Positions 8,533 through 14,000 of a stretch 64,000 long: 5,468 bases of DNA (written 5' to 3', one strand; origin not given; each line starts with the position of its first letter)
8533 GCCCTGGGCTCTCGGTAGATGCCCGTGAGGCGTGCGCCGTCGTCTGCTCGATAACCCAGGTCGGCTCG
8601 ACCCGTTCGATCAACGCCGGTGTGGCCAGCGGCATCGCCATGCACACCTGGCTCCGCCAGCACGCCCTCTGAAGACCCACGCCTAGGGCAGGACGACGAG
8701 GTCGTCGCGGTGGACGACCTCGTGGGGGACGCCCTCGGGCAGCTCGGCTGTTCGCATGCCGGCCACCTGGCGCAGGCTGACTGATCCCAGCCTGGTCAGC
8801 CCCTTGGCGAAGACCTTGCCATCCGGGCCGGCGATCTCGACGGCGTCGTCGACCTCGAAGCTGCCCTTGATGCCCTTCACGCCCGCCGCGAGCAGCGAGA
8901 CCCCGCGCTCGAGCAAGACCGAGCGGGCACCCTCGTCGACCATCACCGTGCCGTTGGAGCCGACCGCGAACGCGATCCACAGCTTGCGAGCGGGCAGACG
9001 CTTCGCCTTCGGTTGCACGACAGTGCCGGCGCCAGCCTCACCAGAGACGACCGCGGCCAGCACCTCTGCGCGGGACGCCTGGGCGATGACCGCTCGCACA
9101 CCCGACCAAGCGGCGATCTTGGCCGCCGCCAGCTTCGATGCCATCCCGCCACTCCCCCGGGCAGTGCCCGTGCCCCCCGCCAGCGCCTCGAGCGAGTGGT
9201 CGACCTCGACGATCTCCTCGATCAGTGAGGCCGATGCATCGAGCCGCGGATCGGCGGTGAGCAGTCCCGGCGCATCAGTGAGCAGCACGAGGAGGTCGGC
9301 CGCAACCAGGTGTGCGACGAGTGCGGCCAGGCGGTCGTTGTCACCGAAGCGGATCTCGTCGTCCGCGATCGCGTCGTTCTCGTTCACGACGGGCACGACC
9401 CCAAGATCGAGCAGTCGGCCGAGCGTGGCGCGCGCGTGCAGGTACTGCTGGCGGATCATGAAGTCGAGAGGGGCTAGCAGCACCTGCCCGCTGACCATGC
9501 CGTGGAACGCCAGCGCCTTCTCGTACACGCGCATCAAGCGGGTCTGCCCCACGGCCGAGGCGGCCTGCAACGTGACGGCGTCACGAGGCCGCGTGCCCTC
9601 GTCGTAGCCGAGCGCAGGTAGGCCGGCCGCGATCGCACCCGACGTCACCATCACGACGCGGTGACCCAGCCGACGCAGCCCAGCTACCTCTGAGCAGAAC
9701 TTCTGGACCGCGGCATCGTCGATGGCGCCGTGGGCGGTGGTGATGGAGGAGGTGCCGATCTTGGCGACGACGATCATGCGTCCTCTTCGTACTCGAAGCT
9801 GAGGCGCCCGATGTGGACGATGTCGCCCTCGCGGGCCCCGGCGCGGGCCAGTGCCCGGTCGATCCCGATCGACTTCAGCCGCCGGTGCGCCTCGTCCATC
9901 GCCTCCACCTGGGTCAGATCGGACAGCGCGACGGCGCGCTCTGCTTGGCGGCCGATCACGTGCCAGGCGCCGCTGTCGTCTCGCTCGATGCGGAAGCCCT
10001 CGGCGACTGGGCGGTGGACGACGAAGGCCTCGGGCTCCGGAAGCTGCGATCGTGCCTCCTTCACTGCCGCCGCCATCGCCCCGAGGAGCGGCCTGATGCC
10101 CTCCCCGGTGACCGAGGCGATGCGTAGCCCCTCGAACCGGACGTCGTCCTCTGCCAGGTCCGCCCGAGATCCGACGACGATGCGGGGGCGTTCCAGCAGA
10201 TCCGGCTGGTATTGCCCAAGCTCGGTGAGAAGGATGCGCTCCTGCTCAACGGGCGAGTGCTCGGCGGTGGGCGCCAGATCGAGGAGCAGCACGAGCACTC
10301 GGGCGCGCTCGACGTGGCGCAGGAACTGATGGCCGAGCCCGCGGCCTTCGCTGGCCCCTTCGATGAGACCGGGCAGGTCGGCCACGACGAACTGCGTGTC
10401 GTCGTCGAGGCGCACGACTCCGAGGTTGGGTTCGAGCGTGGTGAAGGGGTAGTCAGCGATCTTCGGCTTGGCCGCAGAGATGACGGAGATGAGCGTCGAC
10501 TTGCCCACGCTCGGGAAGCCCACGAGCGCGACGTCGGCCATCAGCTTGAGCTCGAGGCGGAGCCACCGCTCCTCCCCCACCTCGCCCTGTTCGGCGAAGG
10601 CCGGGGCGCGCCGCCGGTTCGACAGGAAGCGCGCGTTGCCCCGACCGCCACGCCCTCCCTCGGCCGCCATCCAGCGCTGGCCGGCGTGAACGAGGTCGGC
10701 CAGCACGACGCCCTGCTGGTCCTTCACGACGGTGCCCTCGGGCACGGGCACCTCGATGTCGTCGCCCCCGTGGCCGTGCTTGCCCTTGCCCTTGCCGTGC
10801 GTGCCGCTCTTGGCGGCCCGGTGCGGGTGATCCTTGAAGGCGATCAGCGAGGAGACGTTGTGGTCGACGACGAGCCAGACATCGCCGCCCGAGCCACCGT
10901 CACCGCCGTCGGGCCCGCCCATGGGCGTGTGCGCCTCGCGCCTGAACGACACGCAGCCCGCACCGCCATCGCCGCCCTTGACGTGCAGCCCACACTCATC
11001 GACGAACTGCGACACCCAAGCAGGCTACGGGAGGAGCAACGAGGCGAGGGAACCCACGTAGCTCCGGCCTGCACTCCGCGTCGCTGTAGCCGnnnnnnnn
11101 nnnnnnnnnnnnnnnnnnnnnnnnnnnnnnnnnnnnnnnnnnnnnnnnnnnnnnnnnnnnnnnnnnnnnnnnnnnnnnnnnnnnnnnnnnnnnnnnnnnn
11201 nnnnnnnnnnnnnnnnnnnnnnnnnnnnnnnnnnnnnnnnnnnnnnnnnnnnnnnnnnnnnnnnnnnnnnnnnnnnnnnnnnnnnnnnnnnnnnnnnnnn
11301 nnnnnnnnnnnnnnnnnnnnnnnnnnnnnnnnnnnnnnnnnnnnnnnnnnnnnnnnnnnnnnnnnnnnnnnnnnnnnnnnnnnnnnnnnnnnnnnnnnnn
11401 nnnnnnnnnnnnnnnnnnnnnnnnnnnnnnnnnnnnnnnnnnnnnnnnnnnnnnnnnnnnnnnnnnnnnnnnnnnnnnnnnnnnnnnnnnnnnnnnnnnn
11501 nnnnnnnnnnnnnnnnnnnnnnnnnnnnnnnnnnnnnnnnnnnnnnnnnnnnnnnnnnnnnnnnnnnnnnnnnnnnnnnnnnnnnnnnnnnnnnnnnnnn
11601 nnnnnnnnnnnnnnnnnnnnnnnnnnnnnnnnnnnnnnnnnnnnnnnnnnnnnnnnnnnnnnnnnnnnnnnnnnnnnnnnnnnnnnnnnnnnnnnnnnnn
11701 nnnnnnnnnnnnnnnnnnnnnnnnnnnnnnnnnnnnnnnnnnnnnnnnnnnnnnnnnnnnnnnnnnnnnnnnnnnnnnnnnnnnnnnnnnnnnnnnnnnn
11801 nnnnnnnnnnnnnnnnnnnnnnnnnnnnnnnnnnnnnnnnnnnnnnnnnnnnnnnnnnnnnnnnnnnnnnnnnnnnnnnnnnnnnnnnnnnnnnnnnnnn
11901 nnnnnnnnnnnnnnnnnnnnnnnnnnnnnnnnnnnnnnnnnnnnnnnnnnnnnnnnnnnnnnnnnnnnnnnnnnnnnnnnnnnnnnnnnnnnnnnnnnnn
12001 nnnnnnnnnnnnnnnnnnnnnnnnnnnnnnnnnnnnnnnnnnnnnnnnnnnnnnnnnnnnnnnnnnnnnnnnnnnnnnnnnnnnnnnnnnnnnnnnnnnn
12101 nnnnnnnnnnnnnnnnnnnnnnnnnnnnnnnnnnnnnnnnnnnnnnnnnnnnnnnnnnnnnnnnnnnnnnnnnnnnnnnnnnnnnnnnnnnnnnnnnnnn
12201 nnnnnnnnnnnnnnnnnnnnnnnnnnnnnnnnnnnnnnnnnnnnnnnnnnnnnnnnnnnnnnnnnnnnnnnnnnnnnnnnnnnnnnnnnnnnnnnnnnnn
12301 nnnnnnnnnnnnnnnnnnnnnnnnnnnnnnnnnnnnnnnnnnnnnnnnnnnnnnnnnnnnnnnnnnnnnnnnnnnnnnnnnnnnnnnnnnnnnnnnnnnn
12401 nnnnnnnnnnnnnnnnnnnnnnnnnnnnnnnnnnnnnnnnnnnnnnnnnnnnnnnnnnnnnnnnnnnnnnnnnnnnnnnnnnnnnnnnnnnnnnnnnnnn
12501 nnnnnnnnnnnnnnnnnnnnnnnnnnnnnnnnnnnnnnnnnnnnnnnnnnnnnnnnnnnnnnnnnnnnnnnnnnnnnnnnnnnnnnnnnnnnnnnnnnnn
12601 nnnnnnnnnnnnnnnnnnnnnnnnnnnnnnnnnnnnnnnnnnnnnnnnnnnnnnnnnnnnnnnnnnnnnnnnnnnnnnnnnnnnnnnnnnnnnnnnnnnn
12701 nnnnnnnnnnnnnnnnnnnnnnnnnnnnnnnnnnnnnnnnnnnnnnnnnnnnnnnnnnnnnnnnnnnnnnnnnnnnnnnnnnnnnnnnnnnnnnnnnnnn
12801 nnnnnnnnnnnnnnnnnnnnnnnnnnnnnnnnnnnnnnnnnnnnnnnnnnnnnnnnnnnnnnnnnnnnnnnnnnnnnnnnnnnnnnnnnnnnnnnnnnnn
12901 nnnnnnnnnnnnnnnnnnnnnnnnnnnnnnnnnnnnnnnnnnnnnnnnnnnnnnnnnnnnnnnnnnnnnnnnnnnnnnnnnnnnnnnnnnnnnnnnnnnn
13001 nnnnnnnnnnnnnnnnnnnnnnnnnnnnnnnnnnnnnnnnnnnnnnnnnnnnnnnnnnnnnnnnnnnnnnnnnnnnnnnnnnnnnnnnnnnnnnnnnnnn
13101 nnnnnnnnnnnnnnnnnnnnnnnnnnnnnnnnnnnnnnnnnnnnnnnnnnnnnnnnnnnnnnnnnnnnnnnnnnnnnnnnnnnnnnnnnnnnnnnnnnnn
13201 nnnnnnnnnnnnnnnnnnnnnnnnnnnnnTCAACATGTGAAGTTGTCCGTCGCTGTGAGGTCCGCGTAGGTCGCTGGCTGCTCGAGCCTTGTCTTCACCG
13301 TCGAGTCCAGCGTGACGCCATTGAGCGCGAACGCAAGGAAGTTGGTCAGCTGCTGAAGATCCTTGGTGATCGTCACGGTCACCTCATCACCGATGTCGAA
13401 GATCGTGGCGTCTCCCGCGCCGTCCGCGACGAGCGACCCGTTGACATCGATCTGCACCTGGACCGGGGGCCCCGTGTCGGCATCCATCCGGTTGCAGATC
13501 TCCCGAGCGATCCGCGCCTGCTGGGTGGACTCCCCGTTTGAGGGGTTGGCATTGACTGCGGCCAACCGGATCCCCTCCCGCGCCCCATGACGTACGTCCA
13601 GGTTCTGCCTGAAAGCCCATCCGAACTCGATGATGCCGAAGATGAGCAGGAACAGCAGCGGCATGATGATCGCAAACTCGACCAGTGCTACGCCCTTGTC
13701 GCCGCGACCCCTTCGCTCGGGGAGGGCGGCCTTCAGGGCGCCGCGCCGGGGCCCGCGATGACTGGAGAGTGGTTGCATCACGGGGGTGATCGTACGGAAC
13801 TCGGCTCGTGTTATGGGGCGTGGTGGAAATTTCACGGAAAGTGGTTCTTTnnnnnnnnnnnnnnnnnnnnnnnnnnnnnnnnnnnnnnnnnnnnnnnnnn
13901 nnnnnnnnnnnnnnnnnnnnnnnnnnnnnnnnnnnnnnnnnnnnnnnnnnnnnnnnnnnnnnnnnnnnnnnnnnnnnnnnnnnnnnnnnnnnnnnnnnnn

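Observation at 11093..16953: Six-gene Flp/TadE/TadG pseudopilin cassette wedged into the rplU-rpmA-obg-proB string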

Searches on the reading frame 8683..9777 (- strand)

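Call 6: search_protein_families(library=pfam, proteins=[window:8683-9777:-], max_evalue=0.1)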
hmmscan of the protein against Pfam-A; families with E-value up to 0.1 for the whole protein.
window:8683-9777:- (364 aa): 2 families
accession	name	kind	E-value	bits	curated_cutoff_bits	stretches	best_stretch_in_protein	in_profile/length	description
PF00696.33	AA_kinase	-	5.4e-42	144.6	24.9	1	1-232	1-233/234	Amino acid kinase family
PF01472.26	PUA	-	4.9e-13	49.3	24.8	1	276-346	1-70/74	PUA domain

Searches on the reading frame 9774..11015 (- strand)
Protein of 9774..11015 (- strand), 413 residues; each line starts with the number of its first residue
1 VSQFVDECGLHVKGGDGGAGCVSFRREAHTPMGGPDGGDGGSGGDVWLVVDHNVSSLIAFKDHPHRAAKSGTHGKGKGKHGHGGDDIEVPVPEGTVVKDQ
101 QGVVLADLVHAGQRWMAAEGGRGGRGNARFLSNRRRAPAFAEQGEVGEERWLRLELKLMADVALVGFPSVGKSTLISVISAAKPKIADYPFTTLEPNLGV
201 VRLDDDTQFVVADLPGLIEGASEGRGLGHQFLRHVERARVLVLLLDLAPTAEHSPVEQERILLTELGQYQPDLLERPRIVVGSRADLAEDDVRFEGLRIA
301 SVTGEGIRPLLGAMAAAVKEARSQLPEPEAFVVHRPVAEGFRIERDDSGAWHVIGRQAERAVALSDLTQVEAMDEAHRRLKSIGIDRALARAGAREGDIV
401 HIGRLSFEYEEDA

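Call 6: search_protein_families(library=pfam, proteins=[window:9774-11015:-], max_evalue=0.1)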
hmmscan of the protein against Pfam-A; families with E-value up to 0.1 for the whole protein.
window:9774-11015:- (413 aa): 4 families
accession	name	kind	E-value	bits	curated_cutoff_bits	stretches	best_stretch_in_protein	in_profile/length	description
PF01018.28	GTP1_OBG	-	5.7e-55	185.6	27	1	5-158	1-155/155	GTP1/OBG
PF01926.29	MMR_HSR1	-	1.1e-23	84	21.9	1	161-257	1-93/113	50S ribosome-binding GTPase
PF09269.16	DUF1967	-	7.3e-17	61.6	27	1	341-409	1-70/70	Domain of unknown function (DUF1967)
PF02421.24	FeoB_N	-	2.9e-09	37.1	27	1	161-233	2-75/156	Ferrous iron transport protein B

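Call 8: find_related_loci(query=window:9774-11015:-, collection=genome_contigs, flank=10000)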
Query window:9774-11015:- (413 aa) in genome_contigs; peptide patterns used: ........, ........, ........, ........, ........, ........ (x = any residue, [..] = any of these).
599 stretches matched a pattern (row limit reached: there are more); 380 encode a relative of the query (tblastn E <= 1e-3); the best 80 are kept; 80 distinct loci.
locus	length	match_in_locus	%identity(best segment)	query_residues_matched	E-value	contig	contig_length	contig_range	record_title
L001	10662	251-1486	88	1-412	0e+0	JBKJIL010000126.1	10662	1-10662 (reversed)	MAG: Acidimicrobiales bacterium isolate ant_bin.159 S1Ck117_1406777_flag_1_multi_9.8865_len_10662, whole genome shotgun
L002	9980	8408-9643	89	1-412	0e+0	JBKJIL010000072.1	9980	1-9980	MAG: Acidimicrobiales bacterium isolate ant_bin.159 S1Ck117_1912962_flag_1_multi_11.9242_len_9980, whole genome shotgun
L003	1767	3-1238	87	1-412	0e+0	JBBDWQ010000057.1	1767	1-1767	MAG: Acidimicrobiales bacterium isolate LejiaD_68_331 Lejia_D_81663_length_1767_cov_191, whole genome shotgun sequence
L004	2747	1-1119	84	41-413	0e+0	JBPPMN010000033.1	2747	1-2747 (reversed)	MAG: Acidimicrobiales bacterium isolate BIOS2019_out_072 k131_1814458, whole genome shotgun sequence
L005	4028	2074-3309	83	1-412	0e+0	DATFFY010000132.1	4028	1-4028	MAG TPA_asm: Acidimicrobiales bacterium isolate SMAG_U8648 k141_2395590, whole genome shotgun sequence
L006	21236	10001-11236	83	1-412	0e+0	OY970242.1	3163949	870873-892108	MAG: uncultured Microthrixaceae bacterium isolate MFD03066.bin.2.142 genome assembly, chromosome: 1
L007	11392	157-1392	78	1-412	0e+0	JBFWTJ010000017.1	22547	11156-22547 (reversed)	MAG: Acidimicrobiia bacterium isolate CA_2019_TPBF_44 NODE_11043_length_22547_cov_3.666325_TPBF, whole genome shotgun se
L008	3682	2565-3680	90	1-372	0e+0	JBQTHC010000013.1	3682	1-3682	MAG: Microthrixaceae bacterium isolate SAW230 c_000000218303, whole genome shotgun sequence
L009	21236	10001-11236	83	1-412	0e+0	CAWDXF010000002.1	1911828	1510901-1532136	MAG: uncultured Microthrixaceae bacterium isolate MFD04212.bin.2.37 genome assembly, contig: contig_5150, whole genome s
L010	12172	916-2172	76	1-411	0e+0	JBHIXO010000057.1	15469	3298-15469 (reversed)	MAG: Acidimicrobiales bacterium isolate MAG52 WDNA05_bin.34.orig_57, whole genome shotgun sequence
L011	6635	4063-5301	75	1-413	0e+0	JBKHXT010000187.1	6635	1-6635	MAG: Acidimicrobiia bacterium isolate N_bin.26.orig k127_408403, whole genome shotgun sequence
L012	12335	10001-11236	73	1-412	0e+0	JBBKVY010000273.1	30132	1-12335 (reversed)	MAG: Acidimicrobiales bacterium isolate metabat_bins.344 k119_3852625, whole genome shotgun sequence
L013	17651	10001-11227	78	3-411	0e+0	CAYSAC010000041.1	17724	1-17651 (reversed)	MAG TPA_asm: uncultured Acidimicrobiaceae bacterium isolate SRP136066_co1_115 genome assembly, contig: NODE_3258_length_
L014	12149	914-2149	73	1-412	0e+0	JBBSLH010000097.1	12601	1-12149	MAG: Acidimicrobiales bacterium isolate metawrap_LS4_58 metawrap_LS4_58_K_140205_L_12601_cov_19.9680, whole genome shotg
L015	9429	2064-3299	75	1-412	0e+0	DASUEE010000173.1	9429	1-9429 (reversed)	MAG TPA_asm: Acidimicrobiales bacterium isolate SMAG_U1344 k141_997064, whole genome shotgun sequence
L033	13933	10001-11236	68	1-411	7e-172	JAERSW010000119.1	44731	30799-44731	MAG: Acidimicrobiales bacterium isolate BH16 c_000000008662, whole genome shotgun sequence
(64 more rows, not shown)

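Call 78: search_protein_families(library=pfam, proteins=[L033:8754-9929:-, L002:5006-5476:-, L006:2482-3444:+], max_evalue=0.001)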
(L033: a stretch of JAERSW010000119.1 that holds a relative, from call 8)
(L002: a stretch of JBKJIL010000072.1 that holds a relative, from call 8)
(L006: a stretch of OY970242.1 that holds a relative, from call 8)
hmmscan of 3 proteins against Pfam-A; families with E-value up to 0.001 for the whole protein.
L033:8754-9929:- (391 aa): 2 families
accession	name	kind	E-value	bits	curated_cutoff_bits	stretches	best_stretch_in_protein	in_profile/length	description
PF01966.28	HD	-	1.5e-13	51.4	22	1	123-227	1-114/116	HD domain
PF13286.11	HD_assoc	-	2.2e-09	38.2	22.2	1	281-371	2-87/91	Phosphohydrolase-associated domain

L002:5006-5476:- (156 aa): 1 family
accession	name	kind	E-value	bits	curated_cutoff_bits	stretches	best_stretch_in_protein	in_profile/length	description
PF01850.27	PIN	-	4.2e-19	69.8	23.6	1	27-150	1-118/120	PIN domain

L006:2482-3444:+ (320 aa): 1 family
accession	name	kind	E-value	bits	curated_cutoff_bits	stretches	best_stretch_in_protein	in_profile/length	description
PF13517.12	FG-GAP_3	-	8.1e-05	23.6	26.9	1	40-83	16-60/61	FG-GAP-like repeat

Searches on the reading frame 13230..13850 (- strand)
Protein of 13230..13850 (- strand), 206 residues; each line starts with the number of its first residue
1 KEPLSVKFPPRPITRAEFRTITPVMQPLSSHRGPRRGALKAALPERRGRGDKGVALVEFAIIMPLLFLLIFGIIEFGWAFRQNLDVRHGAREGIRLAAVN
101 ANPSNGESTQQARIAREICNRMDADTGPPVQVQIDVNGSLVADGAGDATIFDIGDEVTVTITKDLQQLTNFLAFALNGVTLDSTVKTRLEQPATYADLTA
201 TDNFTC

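Call 6: search_protein_families(library=pfam, proteins=[window:13230-13850:-], max_evalue=0.1)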
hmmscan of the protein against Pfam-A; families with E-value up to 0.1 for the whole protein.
window:13230-13850:- (206 aa): 2 families
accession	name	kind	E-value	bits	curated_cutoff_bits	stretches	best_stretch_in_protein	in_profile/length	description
PF07811.17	TadE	-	3e-15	56.5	22.9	1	53-95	1-43/43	TadE-like protein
PF25174.1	Beta-prop_THOC3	-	0.02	14.3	305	1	119-183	164-230/272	THOC3 beta-propeller domain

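Call 68: search_protein_families(library=ncbifam, proteins=[window:13230-13778:-], max_evalue=0.01)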
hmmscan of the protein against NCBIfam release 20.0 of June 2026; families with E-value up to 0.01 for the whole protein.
window:13230-13778:- (182 aa): 0 families
